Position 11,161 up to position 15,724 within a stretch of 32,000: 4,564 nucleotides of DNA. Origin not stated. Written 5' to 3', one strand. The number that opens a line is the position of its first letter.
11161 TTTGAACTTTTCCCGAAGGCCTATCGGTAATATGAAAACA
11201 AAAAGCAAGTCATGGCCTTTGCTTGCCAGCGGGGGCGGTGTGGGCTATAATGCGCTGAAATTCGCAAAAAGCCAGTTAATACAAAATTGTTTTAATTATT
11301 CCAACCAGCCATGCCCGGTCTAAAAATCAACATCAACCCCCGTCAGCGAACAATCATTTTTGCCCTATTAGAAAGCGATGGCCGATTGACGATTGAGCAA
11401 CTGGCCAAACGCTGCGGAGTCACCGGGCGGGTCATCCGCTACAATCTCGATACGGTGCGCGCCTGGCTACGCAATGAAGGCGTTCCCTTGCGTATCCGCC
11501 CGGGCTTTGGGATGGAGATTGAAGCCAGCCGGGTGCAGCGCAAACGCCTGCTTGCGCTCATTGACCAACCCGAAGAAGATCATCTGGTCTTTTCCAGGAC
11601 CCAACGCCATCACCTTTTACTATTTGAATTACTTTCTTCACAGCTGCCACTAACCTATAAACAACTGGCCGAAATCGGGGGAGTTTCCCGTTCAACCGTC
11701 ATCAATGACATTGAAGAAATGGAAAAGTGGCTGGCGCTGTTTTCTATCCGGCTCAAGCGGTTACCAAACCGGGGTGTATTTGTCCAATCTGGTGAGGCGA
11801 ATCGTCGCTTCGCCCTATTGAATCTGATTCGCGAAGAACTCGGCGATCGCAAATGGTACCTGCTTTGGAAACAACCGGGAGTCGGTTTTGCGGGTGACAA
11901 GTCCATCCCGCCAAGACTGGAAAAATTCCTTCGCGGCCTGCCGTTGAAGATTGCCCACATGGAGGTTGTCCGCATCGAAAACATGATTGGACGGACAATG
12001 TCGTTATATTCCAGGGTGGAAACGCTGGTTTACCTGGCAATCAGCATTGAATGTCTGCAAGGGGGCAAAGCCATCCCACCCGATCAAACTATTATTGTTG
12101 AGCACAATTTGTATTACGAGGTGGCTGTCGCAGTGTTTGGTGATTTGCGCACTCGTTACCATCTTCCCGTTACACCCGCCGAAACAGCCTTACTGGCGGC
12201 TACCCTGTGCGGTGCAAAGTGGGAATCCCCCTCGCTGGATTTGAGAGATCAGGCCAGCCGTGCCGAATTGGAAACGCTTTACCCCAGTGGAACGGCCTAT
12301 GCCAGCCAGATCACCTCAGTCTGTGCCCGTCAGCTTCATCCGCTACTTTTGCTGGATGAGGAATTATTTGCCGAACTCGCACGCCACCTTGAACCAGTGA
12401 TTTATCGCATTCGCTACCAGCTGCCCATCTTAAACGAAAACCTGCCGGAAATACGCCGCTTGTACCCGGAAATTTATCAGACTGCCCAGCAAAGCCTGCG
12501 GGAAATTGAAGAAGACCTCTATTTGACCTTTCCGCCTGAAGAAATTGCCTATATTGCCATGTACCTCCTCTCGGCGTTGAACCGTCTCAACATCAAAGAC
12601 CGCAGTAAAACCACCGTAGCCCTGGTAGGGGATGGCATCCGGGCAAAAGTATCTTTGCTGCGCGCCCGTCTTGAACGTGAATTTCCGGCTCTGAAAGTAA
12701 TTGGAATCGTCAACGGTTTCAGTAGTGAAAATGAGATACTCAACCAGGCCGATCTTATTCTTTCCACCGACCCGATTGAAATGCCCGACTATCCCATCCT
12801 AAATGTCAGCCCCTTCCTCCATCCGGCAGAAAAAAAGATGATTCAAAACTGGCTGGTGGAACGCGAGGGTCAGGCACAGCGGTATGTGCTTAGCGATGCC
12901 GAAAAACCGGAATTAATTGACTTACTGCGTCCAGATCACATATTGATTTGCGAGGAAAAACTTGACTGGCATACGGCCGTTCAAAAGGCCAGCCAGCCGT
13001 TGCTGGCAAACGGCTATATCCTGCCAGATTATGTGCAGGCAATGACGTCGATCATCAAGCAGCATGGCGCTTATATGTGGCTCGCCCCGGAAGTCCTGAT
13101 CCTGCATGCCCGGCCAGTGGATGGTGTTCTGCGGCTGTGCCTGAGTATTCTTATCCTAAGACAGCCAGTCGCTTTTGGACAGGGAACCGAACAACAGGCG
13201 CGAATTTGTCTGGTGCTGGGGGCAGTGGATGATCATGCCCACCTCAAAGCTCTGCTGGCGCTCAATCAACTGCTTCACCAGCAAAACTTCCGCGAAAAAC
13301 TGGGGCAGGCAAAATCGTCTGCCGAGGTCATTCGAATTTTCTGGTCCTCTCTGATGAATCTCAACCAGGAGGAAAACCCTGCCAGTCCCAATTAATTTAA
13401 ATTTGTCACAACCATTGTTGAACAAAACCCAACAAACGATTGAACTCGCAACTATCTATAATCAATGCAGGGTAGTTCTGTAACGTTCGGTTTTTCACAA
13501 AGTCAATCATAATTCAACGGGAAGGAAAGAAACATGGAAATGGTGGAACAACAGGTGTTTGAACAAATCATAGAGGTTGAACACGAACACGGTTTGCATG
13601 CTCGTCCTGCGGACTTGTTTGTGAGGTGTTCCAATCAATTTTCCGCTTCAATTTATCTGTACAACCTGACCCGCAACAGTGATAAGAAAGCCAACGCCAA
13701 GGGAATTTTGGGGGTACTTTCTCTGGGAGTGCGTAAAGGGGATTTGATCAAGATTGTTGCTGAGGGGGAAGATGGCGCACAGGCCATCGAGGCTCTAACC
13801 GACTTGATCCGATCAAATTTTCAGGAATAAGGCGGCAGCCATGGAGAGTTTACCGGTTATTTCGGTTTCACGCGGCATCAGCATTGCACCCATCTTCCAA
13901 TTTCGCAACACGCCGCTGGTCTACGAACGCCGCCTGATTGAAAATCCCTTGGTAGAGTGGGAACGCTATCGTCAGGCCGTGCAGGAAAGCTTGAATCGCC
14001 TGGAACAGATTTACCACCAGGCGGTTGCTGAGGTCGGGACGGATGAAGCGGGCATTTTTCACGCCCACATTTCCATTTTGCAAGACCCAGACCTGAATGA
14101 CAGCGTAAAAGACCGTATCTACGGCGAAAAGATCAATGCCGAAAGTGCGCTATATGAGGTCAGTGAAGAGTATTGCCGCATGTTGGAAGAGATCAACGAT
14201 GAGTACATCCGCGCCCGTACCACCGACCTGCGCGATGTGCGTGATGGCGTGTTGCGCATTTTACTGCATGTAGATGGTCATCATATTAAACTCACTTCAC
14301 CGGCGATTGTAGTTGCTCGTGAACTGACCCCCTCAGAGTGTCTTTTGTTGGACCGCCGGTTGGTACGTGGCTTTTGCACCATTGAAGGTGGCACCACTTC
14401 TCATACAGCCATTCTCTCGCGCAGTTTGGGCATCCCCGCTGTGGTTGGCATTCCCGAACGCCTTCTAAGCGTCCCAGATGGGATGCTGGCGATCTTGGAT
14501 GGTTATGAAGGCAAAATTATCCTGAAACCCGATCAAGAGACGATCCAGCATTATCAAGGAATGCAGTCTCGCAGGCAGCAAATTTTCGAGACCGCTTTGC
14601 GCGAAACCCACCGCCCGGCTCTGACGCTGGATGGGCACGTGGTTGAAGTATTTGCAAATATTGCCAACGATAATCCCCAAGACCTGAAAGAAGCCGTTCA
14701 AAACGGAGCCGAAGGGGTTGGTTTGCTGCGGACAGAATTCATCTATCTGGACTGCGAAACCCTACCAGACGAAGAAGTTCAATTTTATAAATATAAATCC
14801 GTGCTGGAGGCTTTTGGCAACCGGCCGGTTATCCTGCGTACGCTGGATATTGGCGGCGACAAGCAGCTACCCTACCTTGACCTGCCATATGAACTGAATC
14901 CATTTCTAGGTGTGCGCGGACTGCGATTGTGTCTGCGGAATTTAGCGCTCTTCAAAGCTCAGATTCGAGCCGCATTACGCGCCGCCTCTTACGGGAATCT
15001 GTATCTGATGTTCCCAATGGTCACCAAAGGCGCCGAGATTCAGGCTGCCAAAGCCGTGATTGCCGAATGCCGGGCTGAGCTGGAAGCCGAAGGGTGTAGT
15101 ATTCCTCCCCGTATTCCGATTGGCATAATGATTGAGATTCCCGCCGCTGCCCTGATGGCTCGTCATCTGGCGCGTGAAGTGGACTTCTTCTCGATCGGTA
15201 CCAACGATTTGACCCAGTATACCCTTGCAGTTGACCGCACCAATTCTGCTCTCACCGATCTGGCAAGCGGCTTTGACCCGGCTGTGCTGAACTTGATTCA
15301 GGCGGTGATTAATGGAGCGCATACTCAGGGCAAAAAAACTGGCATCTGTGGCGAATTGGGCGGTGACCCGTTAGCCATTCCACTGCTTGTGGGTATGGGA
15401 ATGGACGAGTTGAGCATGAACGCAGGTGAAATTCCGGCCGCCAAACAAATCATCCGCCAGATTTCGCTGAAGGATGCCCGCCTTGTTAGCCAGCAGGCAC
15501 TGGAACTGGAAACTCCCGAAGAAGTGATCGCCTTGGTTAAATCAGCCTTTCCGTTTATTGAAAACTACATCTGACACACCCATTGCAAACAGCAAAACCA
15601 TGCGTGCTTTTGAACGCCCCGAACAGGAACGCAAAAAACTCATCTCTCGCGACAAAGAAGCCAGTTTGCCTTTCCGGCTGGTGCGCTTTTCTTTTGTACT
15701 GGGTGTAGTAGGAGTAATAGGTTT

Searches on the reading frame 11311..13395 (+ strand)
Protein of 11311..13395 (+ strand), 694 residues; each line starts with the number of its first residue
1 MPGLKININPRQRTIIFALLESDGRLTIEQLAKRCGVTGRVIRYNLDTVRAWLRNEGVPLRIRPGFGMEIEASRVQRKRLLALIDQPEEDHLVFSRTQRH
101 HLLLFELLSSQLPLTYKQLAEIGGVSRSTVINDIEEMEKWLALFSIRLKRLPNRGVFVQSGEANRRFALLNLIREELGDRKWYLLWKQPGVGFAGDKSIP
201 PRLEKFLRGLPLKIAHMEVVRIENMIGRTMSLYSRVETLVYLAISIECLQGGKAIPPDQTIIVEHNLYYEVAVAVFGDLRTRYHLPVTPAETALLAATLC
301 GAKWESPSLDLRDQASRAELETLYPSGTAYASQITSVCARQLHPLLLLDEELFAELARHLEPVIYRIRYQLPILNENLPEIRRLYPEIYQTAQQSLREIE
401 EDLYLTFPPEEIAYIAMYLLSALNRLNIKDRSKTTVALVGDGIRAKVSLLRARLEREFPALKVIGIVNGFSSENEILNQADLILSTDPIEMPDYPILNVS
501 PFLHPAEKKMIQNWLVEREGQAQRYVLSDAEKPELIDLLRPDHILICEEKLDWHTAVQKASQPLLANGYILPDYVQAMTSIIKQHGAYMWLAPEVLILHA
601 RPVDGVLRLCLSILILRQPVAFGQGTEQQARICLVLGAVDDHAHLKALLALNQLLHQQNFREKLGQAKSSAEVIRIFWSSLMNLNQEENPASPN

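Call 12: search_protein_families(library=pfam, proteins=[window:11311-13395:+], max_evalue=0.001)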
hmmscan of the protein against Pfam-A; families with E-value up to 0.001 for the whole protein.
window:11311-13395:+ (694 aa): 9 families
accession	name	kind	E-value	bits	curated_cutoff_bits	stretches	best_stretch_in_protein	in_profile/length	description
PF00359.27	PTS_EIIA_2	-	1.3e-24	87.3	27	1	538-677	2-141/144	Phosphoenolpyruvate-dependent sugar phosphotransferase system, EIIA 2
PF00874.25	PRD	-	3.2e-23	82.3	23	1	346-422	15-90/90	PRD domain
PF08279.18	HTH_11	-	1.2e-15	57.5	25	2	102-155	4-53/55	HTH domain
PF12802.13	MarR_2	-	1.8e-06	28.4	27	0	7-39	2-34/61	MarR family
PF13412.12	HTH_24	-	1.2e-05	25.2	21.9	0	10-46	3-38/48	Winged helix-turn-helix DNA-binding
PF13404.12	HTH_AsnC-type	-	7.2e-05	23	27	0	18-39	10-31/42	AsnC-type helix-turn-helix domain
PF21476.4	PF0610-like_N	-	7.3e-05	23.4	33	0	105-138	7-39/50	PF0610-like, N-terminal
PF08220.18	HTH_DeoR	-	9.6e-05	22.5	21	0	15-43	4-32/57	DeoR-like helix-turn-helix domain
PF12840.13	HTH_20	-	0.00024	21.4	27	0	16-47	9-40/51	Helix-turn-helix domain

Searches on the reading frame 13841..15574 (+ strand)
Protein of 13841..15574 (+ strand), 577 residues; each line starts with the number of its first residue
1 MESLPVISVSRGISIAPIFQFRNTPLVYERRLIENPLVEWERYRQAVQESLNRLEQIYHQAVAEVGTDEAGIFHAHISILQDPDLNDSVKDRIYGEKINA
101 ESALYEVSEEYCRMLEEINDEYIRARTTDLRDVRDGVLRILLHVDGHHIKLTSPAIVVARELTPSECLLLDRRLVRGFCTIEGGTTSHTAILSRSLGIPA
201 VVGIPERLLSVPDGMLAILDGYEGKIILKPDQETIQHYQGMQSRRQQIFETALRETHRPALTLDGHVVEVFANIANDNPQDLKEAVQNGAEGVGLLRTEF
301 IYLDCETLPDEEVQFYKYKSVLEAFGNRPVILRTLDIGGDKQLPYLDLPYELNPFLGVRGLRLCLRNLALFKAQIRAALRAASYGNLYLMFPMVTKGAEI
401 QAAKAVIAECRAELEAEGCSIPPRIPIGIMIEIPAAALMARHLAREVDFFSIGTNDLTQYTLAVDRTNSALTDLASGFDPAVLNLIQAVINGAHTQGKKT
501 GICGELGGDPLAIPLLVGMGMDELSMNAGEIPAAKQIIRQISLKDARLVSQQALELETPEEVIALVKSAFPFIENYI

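Call 12: search_protein_families(library=pfam, proteins=[window:13841-15574:+], max_evalue=0.001)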
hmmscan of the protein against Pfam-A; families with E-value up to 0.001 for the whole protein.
window:13841-15574:+ (577 aa): 3 families
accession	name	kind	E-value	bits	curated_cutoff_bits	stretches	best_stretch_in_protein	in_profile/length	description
PF02896.24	PEP-utilizers_C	-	5.5e-114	380.7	22.8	1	255-542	7-292/293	PEP-utilising enzyme, PEP-binding domain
PF05524.18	PEP-utilisers_N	-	1e-27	97.1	24.4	1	7-126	3-121/121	PEP-utilising enzyme, N-terminal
PF00391.29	PEP-utilizers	-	1.8e-20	72.7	23.1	1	153-224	3-72/72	PEP-utilising enzyme, mobile domain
